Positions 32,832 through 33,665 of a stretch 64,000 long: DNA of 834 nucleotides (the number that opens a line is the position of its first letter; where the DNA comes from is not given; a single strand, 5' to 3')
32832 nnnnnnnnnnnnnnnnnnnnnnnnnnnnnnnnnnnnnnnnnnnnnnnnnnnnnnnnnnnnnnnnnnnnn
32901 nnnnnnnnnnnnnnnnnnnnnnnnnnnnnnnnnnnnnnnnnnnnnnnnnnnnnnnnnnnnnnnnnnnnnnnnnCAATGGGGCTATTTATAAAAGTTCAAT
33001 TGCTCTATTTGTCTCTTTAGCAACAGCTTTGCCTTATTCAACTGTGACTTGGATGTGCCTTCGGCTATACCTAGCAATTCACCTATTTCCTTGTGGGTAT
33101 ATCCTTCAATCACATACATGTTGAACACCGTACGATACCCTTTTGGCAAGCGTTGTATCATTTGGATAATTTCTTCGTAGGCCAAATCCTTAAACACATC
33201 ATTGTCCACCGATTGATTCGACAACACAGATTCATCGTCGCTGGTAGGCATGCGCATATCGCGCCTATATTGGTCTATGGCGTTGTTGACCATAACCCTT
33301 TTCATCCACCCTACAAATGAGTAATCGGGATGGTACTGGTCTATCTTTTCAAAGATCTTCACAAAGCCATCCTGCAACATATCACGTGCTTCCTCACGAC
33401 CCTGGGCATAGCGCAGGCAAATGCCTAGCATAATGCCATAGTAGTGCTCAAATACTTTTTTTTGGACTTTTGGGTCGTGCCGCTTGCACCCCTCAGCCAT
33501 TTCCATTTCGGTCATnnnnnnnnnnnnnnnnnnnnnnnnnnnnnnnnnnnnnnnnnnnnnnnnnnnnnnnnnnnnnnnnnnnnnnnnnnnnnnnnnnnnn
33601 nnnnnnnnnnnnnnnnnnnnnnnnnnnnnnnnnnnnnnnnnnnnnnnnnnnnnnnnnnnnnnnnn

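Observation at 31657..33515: ECF sigma factor paired with an 'anti-sigma-like' membrane protein that carries a T9SS type-B secretion tag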

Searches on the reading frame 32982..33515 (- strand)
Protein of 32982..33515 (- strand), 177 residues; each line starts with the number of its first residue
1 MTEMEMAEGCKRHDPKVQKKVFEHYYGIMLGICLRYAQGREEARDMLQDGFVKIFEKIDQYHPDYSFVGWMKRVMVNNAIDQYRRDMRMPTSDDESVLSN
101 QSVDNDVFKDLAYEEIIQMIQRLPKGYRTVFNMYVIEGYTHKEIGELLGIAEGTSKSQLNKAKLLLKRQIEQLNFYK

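Call 3: search_protein_families(library=ncbifam, proteins=[window:32982-33515:-], max_evalue=0.1)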
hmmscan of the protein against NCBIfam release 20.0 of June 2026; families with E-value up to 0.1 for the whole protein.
window:32982-33515:- (177 aa): 106 families (the best 25 are shown)
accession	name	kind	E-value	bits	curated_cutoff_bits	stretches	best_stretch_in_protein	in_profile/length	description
TIGR02937.1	sigma70-ECF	superfamily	1.9e-26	92.6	42.9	1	20-169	5-164/165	sigma-70 family RNA polymerase sigma factor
NF007216.0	PRK09638.1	equivalog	3e-23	82.5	194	1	3-172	5-176/180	RNA polymerase sigma factor SigY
TIGR02985.1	Sig70_bacteroi1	subfamily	4.2e-23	82.3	126.4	1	19-169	4-161/162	RNA polymerase sigma-70 factor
NF006930.0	PRK09415.1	subfamily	4e-22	78.9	198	1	16-172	16-177/179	RNA polymerase factor sigma C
NF008888.0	PRK11922.1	equivalog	1e-21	77.7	204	1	41-172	55-198/231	RNA polymerase sigma factor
NF009174.0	PRK12522.1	equivalog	1.9e-21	76.9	217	1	20-173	7-170/175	RNA polymerase sigma factor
NF058625.1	sigma_PG0214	equivalog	7.1e-20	71.4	130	1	27-175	15-166/170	GFO_1088 family ECF-type sigma factor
NF007223.0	PRK09641.1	equivalog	1e-19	71.1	209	1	10-172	12-186/187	RNA polymerase sigma factor SigW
NF009171.0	PRK12518.1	equivalog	1.4e-19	70.7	208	1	2-171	13-185/191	RNA polymerase sigma factor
TIGR02959.1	SigZ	equivalog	2e-19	70.1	168.65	1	40-172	19-150/170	RNA polymerase sigma factor SigZ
NF007215.0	PRK09637.1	equivalog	2.7e-19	69.9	212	1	38-171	23-155/181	RNA polymerase sigma factor SigZ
NF007225.0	PRK09643.1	equivalog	7.4e-19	68.2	190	1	19-174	30-186/204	RNA polymerase sigma factor SigM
TIGR02947.1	SigH_actino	hypoth_equivalog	2.1e-18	66.7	251.55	1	27-171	22-180/193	RNA polymerase sigma-70 factor, TIGR02947 family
NF008891.0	PRK11924.1-5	subfamily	3.9e-18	66.2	259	1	20-172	7-165/171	RNA polymerase sigma factor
TIGR02950.1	SigM_subfam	subfamily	4e-18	65.7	147.95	1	21-169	5-157/159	RNA polymerase sigma factor, SigM family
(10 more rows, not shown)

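Call 4: search_protein_families(library=pfam, proteins=[window:32982-33515:-], max_evalue=0.1)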
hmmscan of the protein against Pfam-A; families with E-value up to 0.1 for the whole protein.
window:32982-33515:- (177 aa): 5 families
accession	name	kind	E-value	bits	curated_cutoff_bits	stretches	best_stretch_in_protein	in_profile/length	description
PF08281.18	Sigma70_r4_2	-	3.5e-16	59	25.7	1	114-164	2-52/54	Sigma-70, region 4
PF04542.20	Sigma70_r2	-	2.1e-12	47.1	24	1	22-88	2-70/71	Sigma-70 region 2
PF04545.22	Sigma70_r4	-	3.2e-06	27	24.1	1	120-162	2-44/50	Sigma-70, region 4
PF07638.17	Sigma70_ECF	-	0.00032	21.1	21.1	1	47-170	53-183/185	ECF sigma factor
PF20112.4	DUF6502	-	0.084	12.1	27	0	99-162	20-85/268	Family of unknown function (DUF6502)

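Call 9: find_homologous_proteins(query=window:32982-33515:-, max_evalue=1e-10)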
Query window:32982-33515:- (177 aa): 2902 proteins with E <= 1e-10 among 2917 candidates; the best 120 are listed.
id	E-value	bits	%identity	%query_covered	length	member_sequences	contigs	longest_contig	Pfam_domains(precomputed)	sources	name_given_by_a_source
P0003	3.7e-114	396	100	100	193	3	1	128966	PF04545.23,PF04542.21,PF08281.19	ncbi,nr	ncbi:MAG: sigma-70 family RNA polymerase sigma factor [Bacteroidetes bacterium]|nr:sigma-70 family R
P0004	1.3e-86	307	76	98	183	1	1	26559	PF04545.23,PF04542.21,PF08281.19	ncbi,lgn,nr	ncbi:sigma-70 family RNA polymerase sigma factor [bacterium]|nr:sigma-70 family RNA polymerase sigma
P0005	1.1e-84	300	77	97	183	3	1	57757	PF04545.23,PF04542.21,PF08281.19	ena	-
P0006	1.4e-83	297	75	98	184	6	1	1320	PF04545.23,PF04542.21,PF08281.19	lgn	-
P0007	2.3e-83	296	76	98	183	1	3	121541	PF04545.23,PF04542.21,PF08281.19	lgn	-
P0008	9.2e-82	291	73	98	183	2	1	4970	PF04545.23,PF04542.21,PF08281.19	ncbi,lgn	ncbi:MAG: RNA polymerase sigma factor [Bacteroidia bacterium]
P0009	4.1e-80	285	72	96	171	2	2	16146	PF04545.23,PF04542.21,PF08281.19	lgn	-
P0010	4.6e-80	285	72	98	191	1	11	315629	PF04542.21,PF08281.19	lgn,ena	-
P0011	5.6e-80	285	70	98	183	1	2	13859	PF04545.23,PF04542.21,PF08281.19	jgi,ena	-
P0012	9.9e-80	284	71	98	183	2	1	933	PF04545.23,PF04542.21,PF08281.19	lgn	-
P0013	3.7e-79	282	71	98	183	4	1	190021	PF04545.23,PF04542.21,PF08281.19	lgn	-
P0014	4.3e-75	269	69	90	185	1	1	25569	PF07638.18,PF04545.23,PF04542.21,PF08281.19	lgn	-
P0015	2.1e-73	264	66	98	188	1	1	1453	PF07638.18,PF04542.21,PF08281.19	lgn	-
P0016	3.5e-73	263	72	89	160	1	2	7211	PF04545.23,PF04542.21,PF08281.19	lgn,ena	-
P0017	3.8e-72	259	67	97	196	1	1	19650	PF04545.23,PF04542.21,PF08281.19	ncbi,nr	ncbi:MAG: sigma-70 family RNA polymerase sigma factor [Bacteroidetes bacterium]|nr:sigma-70 family R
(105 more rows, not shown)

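Call 10: find_encoding_contigs(protein=P0004, flank=10000, max_places=2)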
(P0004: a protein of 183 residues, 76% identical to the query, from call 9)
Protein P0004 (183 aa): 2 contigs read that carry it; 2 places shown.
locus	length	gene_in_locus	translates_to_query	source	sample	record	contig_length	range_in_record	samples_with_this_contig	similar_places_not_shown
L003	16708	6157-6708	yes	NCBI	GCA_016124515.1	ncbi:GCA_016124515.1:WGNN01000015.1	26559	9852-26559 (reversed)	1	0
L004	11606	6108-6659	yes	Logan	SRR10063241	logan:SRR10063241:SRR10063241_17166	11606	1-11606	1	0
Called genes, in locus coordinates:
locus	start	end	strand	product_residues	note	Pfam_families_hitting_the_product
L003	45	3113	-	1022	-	PF21760:SecD_1st, PF22599:SecDF_P1_head, PF02355:SecD_SecF_C, PF03176:MMPL (weak), PF07549:Sec_GG (weak), PF02355:SecD_SecF_C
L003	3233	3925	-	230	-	PF01210:NAD_Gly3P_dh_N (faint), PF01262:AlaDh_PNT_C (weak), PF02254:TrkA_N, PF02737:3HCDH_N (weak), PF03446:NAD_binding_2 (weak), PF03807:F420_oxidored (weak), PF13460:NAD_binding_10 (weak), PF02080:TrkA_C, +2 more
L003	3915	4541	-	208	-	PF00485:PRK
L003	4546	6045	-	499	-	PF00289:Biotin_carb_N, PF02786:CPSase_L_D2, PF02222:ATP-grasp, PF07478:Dala_Dala_lig_C, PF02785:Biotin_carb_C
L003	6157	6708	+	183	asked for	PF04542:Sigma70_r2, PF08281:Sigma70_r4_2, PF04545:Sigma70_r4 (weak)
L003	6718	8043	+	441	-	PF13585:CHU_C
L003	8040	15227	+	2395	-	PF00801:PKD (faint), PF18911:PKD_4 (weak), PF13585:CHU_C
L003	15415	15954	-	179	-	PF03602:Cons_hypoth95, PF05175:MTS (weak), PF13847:Methyltransf_31, PF13649:Methyltransf_25 (weak)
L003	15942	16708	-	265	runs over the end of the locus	PF12864:DUF3822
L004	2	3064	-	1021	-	?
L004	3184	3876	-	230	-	PF01210:NAD_Gly3P_dh_N (faint), PF01262:AlaDh_PNT_C (weak), PF02254:TrkA_N, PF02737:3HCDH_N (weak), PF03446:NAD_binding_2 (weak), PF03807:F420_oxidored (weak), PF13460:NAD_binding_10 (weak), PF02080:TrkA_C, +2 more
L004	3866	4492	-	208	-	PF00485:PRK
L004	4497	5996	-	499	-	PF00289:Biotin_carb_N, PF02786:CPSase_L_D2, PF02222:ATP-grasp, PF07478:Dala_Dala_lig_C, PF02785:Biotin_carb_C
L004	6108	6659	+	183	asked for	PF04542:Sigma70_r2, PF08281:Sigma70_r4_2, PF04545:Sigma70_r4 (weak)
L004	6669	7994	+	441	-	PF13585:CHU_C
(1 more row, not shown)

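Call 11: find_encoding_contigs(protein=P0007, flank=10000, max_places=2)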
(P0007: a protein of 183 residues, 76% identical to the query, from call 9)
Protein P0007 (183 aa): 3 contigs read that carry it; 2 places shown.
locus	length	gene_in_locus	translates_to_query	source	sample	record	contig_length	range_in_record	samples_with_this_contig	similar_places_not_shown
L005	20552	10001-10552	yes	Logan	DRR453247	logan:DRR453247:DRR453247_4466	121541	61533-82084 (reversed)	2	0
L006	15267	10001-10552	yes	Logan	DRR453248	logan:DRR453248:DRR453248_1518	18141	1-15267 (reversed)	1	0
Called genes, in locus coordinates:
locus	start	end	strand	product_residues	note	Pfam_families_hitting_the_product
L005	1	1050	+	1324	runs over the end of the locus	PF07494:Reg_prop (faint), PF07495:Y_Y_Y, PF00512:HisKA, PF02518:HATPase_c, PF00072:Response_reg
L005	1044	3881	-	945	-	PF00326:Peptidase_S9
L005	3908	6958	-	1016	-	PF21760:SecD_1st, PF22599:SecDF_P1_head, PF00873:ACR_tran (weak), PF02355:SecD_SecF_C, PF03176:MMPL, PF07549:Sec_GG, PF02355:SecD_SecF_C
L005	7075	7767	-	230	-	PF02254:TrkA_N, PF02737:3HCDH_N (weak), PF03446:NAD_binding_2 (weak), PF03721:UDPG_MGDP_dh_N (weak), PF02080:TrkA_C (weak)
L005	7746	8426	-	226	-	PF00485:PRK, PF13238:AAA_18 (weak)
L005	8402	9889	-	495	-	PF00289:Biotin_carb_N, PF02222:ATP-grasp, PF02786:CPSase_L_D2, PF07478:Dala_Dala_lig_C, PF02785:Biotin_carb_C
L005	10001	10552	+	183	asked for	PF04542:Sigma70_r2, PF08281:Sigma70_r4_2, PF04545:Sigma70_r4 (weak)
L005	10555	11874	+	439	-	PF13585:CHU_C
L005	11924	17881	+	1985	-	PF00801:PKD (faint), PF18911:PKD_4 (faint), PF13585:CHU_C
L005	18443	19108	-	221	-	PF04264:YceI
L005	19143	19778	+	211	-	-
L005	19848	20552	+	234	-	PF03544:TonB_C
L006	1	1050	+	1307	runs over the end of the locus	?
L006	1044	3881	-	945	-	PF00326:Peptidase_S9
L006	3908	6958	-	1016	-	PF21760:SecD_1st, PF22599:SecDF_P1_head, PF00873:ACR_tran (weak), PF02355:SecD_SecF_C, PF03176:MMPL, PF07549:Sec_GG, PF02355:SecD_SecF_C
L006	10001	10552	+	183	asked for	PF04542:Sigma70_r2, PF08281:Sigma70_r4_2, PF04545:Sigma70_r4 (weak)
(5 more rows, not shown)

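Call 12: find_encoding_contigs(protein=P0010, flank=10000, max_places=2)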
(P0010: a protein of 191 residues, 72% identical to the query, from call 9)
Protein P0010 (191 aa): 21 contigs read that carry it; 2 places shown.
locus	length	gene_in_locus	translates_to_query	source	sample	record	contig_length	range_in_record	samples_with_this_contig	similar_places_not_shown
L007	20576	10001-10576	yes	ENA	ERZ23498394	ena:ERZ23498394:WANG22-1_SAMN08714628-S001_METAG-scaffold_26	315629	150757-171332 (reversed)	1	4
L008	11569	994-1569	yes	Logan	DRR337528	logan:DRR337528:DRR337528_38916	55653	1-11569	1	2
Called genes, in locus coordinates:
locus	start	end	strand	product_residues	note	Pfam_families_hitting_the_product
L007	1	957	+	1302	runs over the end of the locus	PF07494:Reg_prop (faint), PF07495:Y_Y_Y, PF00512:HisKA, PF02518:HATPase_c, PF00072:Response_reg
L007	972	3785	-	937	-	PF00326:Peptidase_S9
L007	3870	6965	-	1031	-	PF21760:SecD_1st, PF22599:SecDF_P1_head, PF02355:SecD_SecF_C, PF03176:MMPL (weak), PF07549:Sec_GG, PF02355:SecD_SecF_C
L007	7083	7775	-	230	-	PF01262:AlaDh_PNT_C (weak), PF02254:TrkA_N, PF02737:3HCDH_N (weak), PF03446:NAD_binding_2 (weak), PF03721:UDPG_MGDP_dh_N (faint), PF03807:F420_oxidored (weak), PF02080:TrkA_C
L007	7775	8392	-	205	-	PF00485:PRK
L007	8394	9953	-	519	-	PF00289:Biotin_carb_N, PF02786:CPSase_L_D2, PF07478:Dala_Dala_lig_C, PF02222:ATP-grasp, PF02785:Biotin_carb_C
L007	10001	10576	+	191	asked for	PF04542:Sigma70_r2, PF08281:Sigma70_r4_2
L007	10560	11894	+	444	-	PF13585:CHU_C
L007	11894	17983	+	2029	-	PF00801:PKD (faint), PF18911:PKD_4 (weak), PF13585:CHU_C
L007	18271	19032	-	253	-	PF04338:DUF481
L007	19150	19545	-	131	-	-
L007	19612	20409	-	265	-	-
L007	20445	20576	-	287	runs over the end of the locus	PF03881:Fructosamin_kin, PF01636:APH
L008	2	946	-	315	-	?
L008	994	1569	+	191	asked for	PF04542:Sigma70_r2, PF08281:Sigma70_r4_2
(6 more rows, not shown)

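Call 19: find_related_loci(query=A2, collection=genome_contigs, flank=10000)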
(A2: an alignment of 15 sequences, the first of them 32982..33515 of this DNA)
Query A2 (177 aa) in genome_contigs; peptide patterns used: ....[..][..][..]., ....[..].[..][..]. (x = any residue, [..] = any of these).
600 stretches matched a pattern (row limit reached: there are more); 596 encode a relative of the query (tblastn E <= 1e-3); the best 80 are kept; 80 distinct loci.
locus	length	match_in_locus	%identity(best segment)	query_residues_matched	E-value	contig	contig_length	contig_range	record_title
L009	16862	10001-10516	67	3-174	2e-78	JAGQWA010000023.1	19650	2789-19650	MAG: Bacteroidetes bacterium isolate HKST-UBA117 NODE_23_length_19650_cov_3.116027, whole genome shotgun sequence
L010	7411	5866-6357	49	10-173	6e-52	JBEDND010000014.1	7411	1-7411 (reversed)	MAG: Bacteroidota bacterium isolate NASQAN2015_111_B_bin.81 scaffold_198092, whole genome shotgun sequence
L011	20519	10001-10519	46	1-173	2e-51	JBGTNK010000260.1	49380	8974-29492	MAG: Chitinophagaceae bacterium isolate JTS-RE386 k141_2930712, whole genome shotgun sequence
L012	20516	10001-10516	45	2-174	2e-51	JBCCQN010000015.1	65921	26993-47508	MAG: Bacteroidota bacterium isolate P01_D01_bin.153 k141_493903_length_65921_cov_33.7283, whole genome shotgun sequence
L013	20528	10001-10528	48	1-172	3e-51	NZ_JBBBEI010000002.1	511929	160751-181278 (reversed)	Huijunlia imazamoxiresistens strain H34 h34_scaffold2, whole genome shotgun sequence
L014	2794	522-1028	46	5-173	3e-51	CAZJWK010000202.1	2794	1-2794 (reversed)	MAG TPA_asm: uncultured Sphingobacteriales bacterium isolate SRP185896_co2_326 genome assembly, contig: NODE_70309_lengt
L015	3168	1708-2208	49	1-167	7e-51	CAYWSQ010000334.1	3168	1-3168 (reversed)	MAG TPA_asm: uncultured Flavisolibacter sp. isolate SRP323723_co1_17 genome assembly, contig: NODE_27820_length_3168_cov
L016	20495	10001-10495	49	3-167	3e-51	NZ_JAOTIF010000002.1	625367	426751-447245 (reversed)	Paraflavisolibacter caeni strain LB-8 LB-8_scaffold2, whole genome shotgun sequence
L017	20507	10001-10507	45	2-170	1e-50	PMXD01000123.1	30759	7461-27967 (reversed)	MAG: Bacteroidetes bacterium isolate bog_950 73.20110700_S3M.57_contig_13233, whole genome shotgun sequence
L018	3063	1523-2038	44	1-172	1e-50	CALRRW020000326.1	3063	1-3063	MAG: Comamonas sp. lk isolate JJ-JE51-08-11-m1-bin246 genome assembly, contig: JJ-R9D14-65-C455, whole genome shotgun se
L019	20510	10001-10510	46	3-172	1e-50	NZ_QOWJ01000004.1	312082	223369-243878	Paracnuella aquatica strain N24 10_scaffold4, whole genome shotgun sequence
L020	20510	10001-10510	47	2-171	1e-50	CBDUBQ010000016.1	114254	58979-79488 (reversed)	MAG TPA_asm: uncultured Flavisolibacter sp. isolate ERR2431955_concoct_22 genome assembly, contig: ERZ23878311.47, whole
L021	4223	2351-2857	47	5-173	3e-50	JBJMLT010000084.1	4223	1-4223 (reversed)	MAG: Flavisolibacter sp. isolate H1_18_all_fractions_metab_maxb_45_37_7 k255_1124890, whole genome shotgun sequence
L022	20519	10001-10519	45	1-173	2e-50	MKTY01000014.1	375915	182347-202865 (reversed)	MAG: Sphingobacteriales bacterium 46-32 scnpilot_p_inoc_scaffold_34, whole genome shotgun sequence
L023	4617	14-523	45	1-170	4e-50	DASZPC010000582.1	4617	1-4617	MAG TPA_asm: Chitinophagales bacterium isolate SMAG_U5961 k141_874641, whole genome shotgun sequence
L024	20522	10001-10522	47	2-174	5e-50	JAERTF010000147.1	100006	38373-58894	MAG: Bacteroidetes bacterium isolate BH25 c_000000007132, whole genome shotgun sequence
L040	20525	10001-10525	44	8-177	3e-48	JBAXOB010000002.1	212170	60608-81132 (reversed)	MAG: Bacteroidota bacterium isolate ELA494 MAG494_2, whole genome shotgun sequence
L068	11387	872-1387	41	3-174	2e-46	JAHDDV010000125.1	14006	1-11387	MAG: Chitinophagales bacterium isolate MAG-166 RZ_12478, whole genome shotgun sequence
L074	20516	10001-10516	46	3-172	3e-46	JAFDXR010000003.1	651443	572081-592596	MAG: Bacteroidetes bacterium isolate SZAS-3 BACT-AMP-16__3__length-651443, whole genome shotgun sequence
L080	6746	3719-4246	43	1-173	5e-46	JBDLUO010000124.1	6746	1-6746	MAG: Bacteroidota bacterium isolate littlewindriver_2019_sw_WHONDRS-S19S_0009_B_bin.41 scaffold_386868, whole genome sho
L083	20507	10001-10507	43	6-175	6e-46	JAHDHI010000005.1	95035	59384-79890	MAG: Bizionia sp. isolate MAG-66 ND_143, whole genome shotgun sequence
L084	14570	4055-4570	44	3-173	5e-46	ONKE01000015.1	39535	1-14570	uncultured Bacteroidales bacterium isolate RUG387 genome assembly, contig: k87_7420543, whole genome shotgun sequence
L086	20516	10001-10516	44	8-174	6e-46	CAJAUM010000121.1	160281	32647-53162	MAG: uncultured Bacteroidales bacterium isolate Loc090907-6m_bin-511 genome assembly, contig: bin-511:121/155, whole gen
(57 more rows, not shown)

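Call 29: search_protein_families(library=pfam, proteins=[L040:10542-11969:+, L084:4575-5879:+, L086:10542-11888:+, L083:10533-11993:+, L080:4261-5715:+, L074:10555-12411:+, L068:1431-2810:+, L014:1097-2512:+, L009:10533-11912:+, L024:10551-11834:+], max_evalue=0.05)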
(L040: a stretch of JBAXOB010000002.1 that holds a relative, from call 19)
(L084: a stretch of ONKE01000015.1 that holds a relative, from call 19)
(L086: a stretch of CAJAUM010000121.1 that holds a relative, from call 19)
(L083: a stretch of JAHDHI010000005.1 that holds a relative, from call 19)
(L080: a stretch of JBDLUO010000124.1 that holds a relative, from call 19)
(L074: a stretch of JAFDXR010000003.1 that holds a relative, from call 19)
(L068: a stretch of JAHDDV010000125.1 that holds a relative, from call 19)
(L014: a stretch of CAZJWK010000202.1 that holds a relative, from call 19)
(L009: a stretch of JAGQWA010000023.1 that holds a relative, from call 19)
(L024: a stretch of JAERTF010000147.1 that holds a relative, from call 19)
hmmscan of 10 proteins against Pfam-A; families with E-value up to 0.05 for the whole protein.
L040:10542-11969:+ (476 aa): 2 families
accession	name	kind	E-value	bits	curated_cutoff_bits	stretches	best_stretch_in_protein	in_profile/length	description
PF13568.12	OMP_b-brl_2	-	4.9e-09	37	27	1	264-470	7-157/175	Outer membrane protein beta-barrel domain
PF13505.12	OMP_b-brl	-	6.7e-05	23.6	28.7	1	349-469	81-175/175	Outer membrane protein beta-barrel domain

L084:4575-5879:+ (435 aa): 2 families
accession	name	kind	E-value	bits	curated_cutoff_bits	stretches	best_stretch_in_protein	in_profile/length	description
PF13568.12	OMP_b-brl_2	-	1.4e-09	38.7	27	1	260-410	28-169/175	Outer membrane protein beta-barrel domain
PF13505.12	OMP_b-brl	-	0.0033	18.1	28.7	1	275-402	46-149/175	Outer membrane protein beta-barrel domain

L086:10542-11888:+ (449 aa): 2 families
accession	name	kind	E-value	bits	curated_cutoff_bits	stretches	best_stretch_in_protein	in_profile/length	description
PF13568.12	OMP_b-brl_2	-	1.4e-09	38.7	27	1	238-411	33-133/175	Outer membrane protein beta-barrel domain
PF13505.12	OMP_b-brl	-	9.9e-06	26.3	28.7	1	314-440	75-171/175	Outer membrane protein beta-barrel domain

L083:10533-11993:+ (487 aa): 0 families

L080:4261-5715:+ (485 aa): 0 families

L074:10555-12411:+ (619 aa): 1 family
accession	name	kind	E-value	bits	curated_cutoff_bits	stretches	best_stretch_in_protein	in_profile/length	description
PF13568.12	OMP_b-brl_2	-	2.5e-10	41.2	27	1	387-596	7-173/175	Outer membrane protein beta-barrel domain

L068:1431-2810:+ (460 aa): 3 families
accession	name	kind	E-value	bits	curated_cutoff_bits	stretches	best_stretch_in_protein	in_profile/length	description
PF13568.12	OMP_b-brl_2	-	5.5e-09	36.8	27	1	260-420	7-164/175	Outer membrane protein beta-barrel domain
PF13505.12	OMP_b-brl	-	2.8e-07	31.3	28.7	1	262-450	20-171/175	Outer membrane protein beta-barrel domain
PF02862.22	DDHD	-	0.035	14.7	28.3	0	35-177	78-183/258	DDHD domain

L014:1097-2512:+ (472 aa): 1 family
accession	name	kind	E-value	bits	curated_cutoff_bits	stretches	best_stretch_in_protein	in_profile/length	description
PF13585.12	CHU_C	-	7.8e-15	55.2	27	1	380-460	1-78/86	CHU_C Type IX secretion signal domain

L009:10533-11912:+ (460 aa): 4 families
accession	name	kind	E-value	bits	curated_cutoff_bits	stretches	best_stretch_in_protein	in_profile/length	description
PF18911.6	PKD_4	-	5.2e-05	23.7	27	1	298-347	25-76/85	PKD domain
PF00801.26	PKD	-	8.7e-05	22.9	23.5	1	303-354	26-80/80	PKD domain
PF13585.12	CHU_C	-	0.00016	22.1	27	1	407-444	39-74/86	CHU_C Type IX secretion signal domain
PF13860.13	FlgD_ig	-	0.015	15.7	27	0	415-436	50-71/79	FlgD Ig-like domain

L024:10551-11834:+ (428 aa): 1 family
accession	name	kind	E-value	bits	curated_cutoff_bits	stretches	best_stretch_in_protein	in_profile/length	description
PF13568.12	OMP_b-brl_2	-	1.7e-05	25.4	27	1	189-406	7-175/175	Outer membrane protein beta-barrel domain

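Call 70: find_homologous_proteins(query=L086:10542-11888:+, max_evalue=0.00001)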
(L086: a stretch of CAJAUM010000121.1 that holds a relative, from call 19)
Query L086:10542-11888:+ (449 aa): 172 proteins with E <= 0.00001 among 8000 candidates; the best 120 are listed.
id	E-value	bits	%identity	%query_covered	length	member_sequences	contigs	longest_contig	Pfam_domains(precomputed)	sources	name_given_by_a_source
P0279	7.2e-298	1005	100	100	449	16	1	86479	PF13568.13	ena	-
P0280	1.5e-186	639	65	100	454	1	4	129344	PF10895.16,PF13568.13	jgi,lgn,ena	-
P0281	1.9e-186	638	62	100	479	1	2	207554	PF10895.16,PF13568.13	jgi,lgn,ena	-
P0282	2.9e-185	634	63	100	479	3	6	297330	PF13568.13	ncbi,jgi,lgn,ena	ncbi:MAG: outer membrane beta-barrel protein [Bacteroidota bacterium]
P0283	1.6e-166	573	56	100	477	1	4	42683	PF13568.13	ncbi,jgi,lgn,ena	-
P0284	3.4e-166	571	57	100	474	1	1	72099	PF13568.13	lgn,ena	-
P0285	3.5e-165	568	56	100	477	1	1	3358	PF13568.13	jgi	jgi:hypothetical protein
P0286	1.9e-145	503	50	100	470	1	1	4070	PF13568.13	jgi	jgi:hypothetical protein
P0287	5.6e-141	488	48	100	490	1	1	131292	PF13568.13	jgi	jgi:hypothetical protein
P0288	7.6e-140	485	49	99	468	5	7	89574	PF13568.13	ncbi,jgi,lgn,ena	-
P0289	5.8e-139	482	48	100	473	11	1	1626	PF13568.13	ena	-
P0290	1.0e-138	481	48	100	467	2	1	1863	PF13568.13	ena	-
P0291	2.2e-138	480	48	100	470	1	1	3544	PF13568.13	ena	-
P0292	8.2e-138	478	47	100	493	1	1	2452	PF13568.13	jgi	-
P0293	8.9e-138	478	49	100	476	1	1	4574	PF13568.13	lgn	-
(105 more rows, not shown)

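Call 79: find_encoding_contigs(protein=P0003, flank=10000, max_places=2)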
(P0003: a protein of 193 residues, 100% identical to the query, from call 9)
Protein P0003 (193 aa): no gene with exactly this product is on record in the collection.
